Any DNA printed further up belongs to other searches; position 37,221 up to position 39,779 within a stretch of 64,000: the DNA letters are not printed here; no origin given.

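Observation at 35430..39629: Molybdenum hydroxylase with reversed subunit order (Moco subunit first, fused FeS-FAD second) co-transcribed with a CDA-fold deaminase and lacking an XdhC-type chaperone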

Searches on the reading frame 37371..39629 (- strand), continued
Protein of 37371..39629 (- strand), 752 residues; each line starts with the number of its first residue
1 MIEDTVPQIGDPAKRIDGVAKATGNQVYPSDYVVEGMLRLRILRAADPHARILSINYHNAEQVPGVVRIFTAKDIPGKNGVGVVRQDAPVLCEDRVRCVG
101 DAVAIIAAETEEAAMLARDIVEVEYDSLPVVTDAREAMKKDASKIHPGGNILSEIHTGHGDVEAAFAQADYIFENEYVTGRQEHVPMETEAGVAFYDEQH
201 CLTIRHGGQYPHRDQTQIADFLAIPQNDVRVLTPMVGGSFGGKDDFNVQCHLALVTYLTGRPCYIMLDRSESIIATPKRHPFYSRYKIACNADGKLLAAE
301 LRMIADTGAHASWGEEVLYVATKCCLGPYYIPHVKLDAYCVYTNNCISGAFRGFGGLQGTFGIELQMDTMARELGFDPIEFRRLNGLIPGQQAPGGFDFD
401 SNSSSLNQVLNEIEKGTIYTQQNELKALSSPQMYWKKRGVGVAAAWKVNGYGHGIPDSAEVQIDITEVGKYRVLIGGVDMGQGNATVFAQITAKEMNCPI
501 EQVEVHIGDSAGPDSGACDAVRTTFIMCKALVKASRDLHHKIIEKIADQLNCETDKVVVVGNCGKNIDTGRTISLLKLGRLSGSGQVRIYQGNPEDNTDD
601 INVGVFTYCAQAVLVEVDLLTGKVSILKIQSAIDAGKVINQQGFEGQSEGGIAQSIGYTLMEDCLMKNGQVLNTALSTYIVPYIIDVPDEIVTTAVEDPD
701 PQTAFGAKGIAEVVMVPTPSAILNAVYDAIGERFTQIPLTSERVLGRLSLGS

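Call 17: find_encoding_contigs(protein=P0010, flank=10000, max_places=1)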
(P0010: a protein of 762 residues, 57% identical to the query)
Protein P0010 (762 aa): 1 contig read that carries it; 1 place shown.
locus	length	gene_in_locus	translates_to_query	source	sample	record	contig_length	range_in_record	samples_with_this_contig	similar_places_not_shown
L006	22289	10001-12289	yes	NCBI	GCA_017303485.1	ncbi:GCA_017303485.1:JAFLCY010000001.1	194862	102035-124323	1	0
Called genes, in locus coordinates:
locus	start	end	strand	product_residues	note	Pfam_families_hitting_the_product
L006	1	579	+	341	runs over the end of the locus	PF00355:Rieske, PF19298:KshA_C (weak), PF19112:VanA_C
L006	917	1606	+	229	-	PF00392:GntR, PF07729:FCD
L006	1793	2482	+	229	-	PF01177:Asp_Glu_race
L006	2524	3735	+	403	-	PF06181:Urate_ox_N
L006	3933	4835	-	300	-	PF00126:HTH_1, PF03466:LysR_substrate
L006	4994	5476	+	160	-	PF00383:dCMP_cyt_deam_1, PF14437:MafB19-deam, PF14439:Bd3614-deam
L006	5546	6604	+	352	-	PF00355:Rieske, PF19112:VanA_C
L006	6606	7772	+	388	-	PF00970:FAD_binding_6, PF00175:NAD_binding_1, PF00111:Fer2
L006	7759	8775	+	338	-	-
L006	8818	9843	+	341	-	PF02608:Bmp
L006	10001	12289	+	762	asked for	PF01315:Ald_Xan_dh_C, PF02738:MoCoBD_1, PF20256:MoCoBD_2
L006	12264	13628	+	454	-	PF00111:Fer2, PF13085:Fer2_3 (faint), PF01799:Fer2_2, PF00941:FAD_binding_5, PF03450:CO_deh_flav_C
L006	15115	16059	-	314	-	PF00294:PfkB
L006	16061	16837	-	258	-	PF25213:HVO_A0261_N (faint), PF08100:Dimerisation (faint), PF09339:HTH_IclR, PF01614:IclR_C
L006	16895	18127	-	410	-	PF03841:SelA (weak), PF00266:Aminotran_5 (weak)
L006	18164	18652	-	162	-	PF14588:YjgF_endoribonc, PF01042:Ribonuc_L-PSP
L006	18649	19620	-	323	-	PF00005:ABC_tran, PF13304:AAA_21 (faint), PF08352:oligo_HPY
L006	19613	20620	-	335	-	PF00005:ABC_tran, PF02463:SMC_N (weak), PF13304:AAA_21 (weak), PF08352:oligo_HPY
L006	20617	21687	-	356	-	PF01979:Amidohydro_1 (weak), PF07969:Amidohydro_3 (faint), PF22647:EF_0837-like_N (weak)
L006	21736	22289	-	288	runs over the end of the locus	PF12911:OppC_N (weak), PF00528:BPD_transp_1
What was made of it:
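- PuuD urate oxidase occurs in L006 (call 17).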

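Call 22: find_encoding_contigs(protein=P0025, flank=10000, max_places=1)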
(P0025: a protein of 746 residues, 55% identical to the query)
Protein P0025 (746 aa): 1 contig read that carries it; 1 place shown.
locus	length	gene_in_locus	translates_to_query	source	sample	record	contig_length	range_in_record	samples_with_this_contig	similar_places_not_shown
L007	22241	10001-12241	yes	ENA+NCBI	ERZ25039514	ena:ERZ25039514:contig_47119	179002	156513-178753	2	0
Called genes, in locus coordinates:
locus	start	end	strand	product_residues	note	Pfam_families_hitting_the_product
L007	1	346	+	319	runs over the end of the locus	PF02729:OTCace_N, PF00185:OTCace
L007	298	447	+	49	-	PF00185:OTCace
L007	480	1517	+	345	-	PF02729:OTCace_N, PF00185:OTCace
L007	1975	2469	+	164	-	PF00696:AA_kinase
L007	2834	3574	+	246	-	PF02608:Bmp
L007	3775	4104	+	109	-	-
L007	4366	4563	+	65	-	-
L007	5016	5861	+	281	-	PF00005:ABC_tran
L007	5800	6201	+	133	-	PF02653:BPD_transp_2 (weak)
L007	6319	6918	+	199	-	PF02653:BPD_transp_2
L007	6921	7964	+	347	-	PF02653:BPD_transp_2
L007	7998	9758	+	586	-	PF01979:Amidohydro_1, PF07969:Amidohydro_3 (faint), PF13382:Adenine_deam_C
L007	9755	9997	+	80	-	PF02597:ThiS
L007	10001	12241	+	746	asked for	PF01315:Ald_Xan_dh_C, PF02738:MoCoBD_1, PF20256:MoCoBD_2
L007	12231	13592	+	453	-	PF00111:Fer2, PF01799:Fer2_2, PF00941:FAD_binding_5, PF03450:CO_deh_flav_C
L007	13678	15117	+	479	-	PF00941:FAD_binding_5, PF03450:CO_deh_flav_C, PF00111:Fer2 (weak), PF01799:Fer2_2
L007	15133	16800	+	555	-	PF01315:Ald_Xan_dh_C, PF02738:MoCoBD_1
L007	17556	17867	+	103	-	-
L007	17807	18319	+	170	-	-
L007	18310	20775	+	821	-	PF14691:Fer4_20, PF00070:Pyr_redox (faint), PF07992:Pyr_redox_2, PF13450:NAD_binding_8, PF13738:Pyr_redox_3 (faint)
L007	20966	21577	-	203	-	-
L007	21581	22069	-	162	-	-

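Call 23: find_encoding_contigs(protein=P0030, flank=10000, max_places=1)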
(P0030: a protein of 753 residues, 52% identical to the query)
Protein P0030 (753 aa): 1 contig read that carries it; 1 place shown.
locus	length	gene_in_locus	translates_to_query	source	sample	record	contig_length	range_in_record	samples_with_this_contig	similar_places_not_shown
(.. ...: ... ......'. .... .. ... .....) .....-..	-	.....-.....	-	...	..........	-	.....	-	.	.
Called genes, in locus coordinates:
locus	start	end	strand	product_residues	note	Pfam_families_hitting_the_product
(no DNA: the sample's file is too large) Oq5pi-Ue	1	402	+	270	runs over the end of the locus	PF00392:GntR, PF07702:UTRA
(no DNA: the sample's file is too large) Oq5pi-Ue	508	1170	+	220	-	PF02607:B12-binding_2, PF02310:B12-binding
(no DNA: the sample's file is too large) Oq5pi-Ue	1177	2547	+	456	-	PF05369:MtmB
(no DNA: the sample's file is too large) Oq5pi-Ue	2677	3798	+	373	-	PF02608:Bmp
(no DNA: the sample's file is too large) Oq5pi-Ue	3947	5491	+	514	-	PF00005:ABC_tran, PF13304:AAA_21 (faint), PF00005:ABC_tran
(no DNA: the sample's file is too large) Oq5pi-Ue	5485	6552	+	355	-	PF02653:BPD_transp_2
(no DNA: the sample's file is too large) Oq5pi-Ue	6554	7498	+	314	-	PF02653:BPD_transp_2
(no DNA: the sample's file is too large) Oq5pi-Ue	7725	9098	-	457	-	PF05369:MtmB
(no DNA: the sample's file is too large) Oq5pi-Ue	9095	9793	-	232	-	PF02607:B12-binding_2, PF02310:B12-binding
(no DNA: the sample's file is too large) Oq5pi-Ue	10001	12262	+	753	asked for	PF01315:Ald_Xan_dh_C, PF02738:MoCoBD_1, PF20256:MoCoBD_2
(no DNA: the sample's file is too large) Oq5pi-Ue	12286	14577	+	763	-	PF01315:Ald_Xan_dh_C, PF02738:MoCoBD_1, PF20256:MoCoBD_2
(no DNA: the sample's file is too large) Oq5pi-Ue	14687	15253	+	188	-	PF02525:Flavodoxin_2, PF03358:FMN_red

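Call 24: find_encoding_contigs(protein=P0051, flank=10000, max_places=1)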
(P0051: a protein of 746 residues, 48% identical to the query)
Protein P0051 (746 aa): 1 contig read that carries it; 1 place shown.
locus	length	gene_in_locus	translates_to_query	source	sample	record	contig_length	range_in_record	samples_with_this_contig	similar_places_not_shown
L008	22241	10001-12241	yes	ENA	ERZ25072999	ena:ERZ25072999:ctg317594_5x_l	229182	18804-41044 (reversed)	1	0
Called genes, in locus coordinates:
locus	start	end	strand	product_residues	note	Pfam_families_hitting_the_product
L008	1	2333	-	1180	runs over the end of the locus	PF00211:Guanylate_cyc, PF13191:AAA_16, PF13432:TPR_16 (weak), PF13424:TPR_12, PF00515:TPR_1 (weak), PF17874:TPR_MalT, PF13424:TPR_12, PF13424:TPR_12, +5 more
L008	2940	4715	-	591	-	PF17210:SdrD_B, PF13715:CarbopepD_reg_2 (faint), PF17802:SpaA (faint), PF22904:NOMO1-like_2nd (faint), PF17210:SdrD_B, PF13620:CarboxypepD_reg (weak), PF17210:SdrD_B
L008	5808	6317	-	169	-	PF01243:PNPOx_N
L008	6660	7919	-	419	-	PF04235:DUF418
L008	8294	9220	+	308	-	PF01156:IU_nuc_hydro, PF07632:Sde182_NH-like (weak)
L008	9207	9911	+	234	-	PF00702:Hydrolase, PF12710:HAD (weak), PF13419:HAD_2, PF13242:Hydrolase_like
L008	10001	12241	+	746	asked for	PF01315:Ald_Xan_dh_C, PF02738:MoCoBD_1, PF20256:MoCoBD_2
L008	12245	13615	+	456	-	PF00111:Fer2, PF01799:Fer2_2, PF00941:FAD_binding_5, PF03450:CO_deh_flav_C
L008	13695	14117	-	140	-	PF01850:PIN (weak), PF13470:PIN_3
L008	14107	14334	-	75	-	-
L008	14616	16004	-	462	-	PF25391:WD40_Gbeta, PF24814:WD40_Prp19, PF25174:Beta-prop_THOC3, PF23414:Beta-prop_EML_2, PF25175:Beta-prop_WDR5, PF23775:Beta-prop_RIG_2nd, PF25173:Beta-prop_WDR3_1st, PF24796:WDR55, +51 more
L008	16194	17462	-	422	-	PF07690:MFS_1, PF12832:MFS_1_like, PF07690:MFS_1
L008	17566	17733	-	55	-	-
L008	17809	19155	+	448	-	PF01595:CNNM, PF00571:CBS (weak), PF03471:CorC_HlyC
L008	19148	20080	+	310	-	PF01595:CNNM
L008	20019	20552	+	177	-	PF00571:CBS (faint), PF03471:CorC_HlyC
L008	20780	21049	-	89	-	-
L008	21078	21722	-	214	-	-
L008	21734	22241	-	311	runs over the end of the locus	PF00528:BPD_transp_1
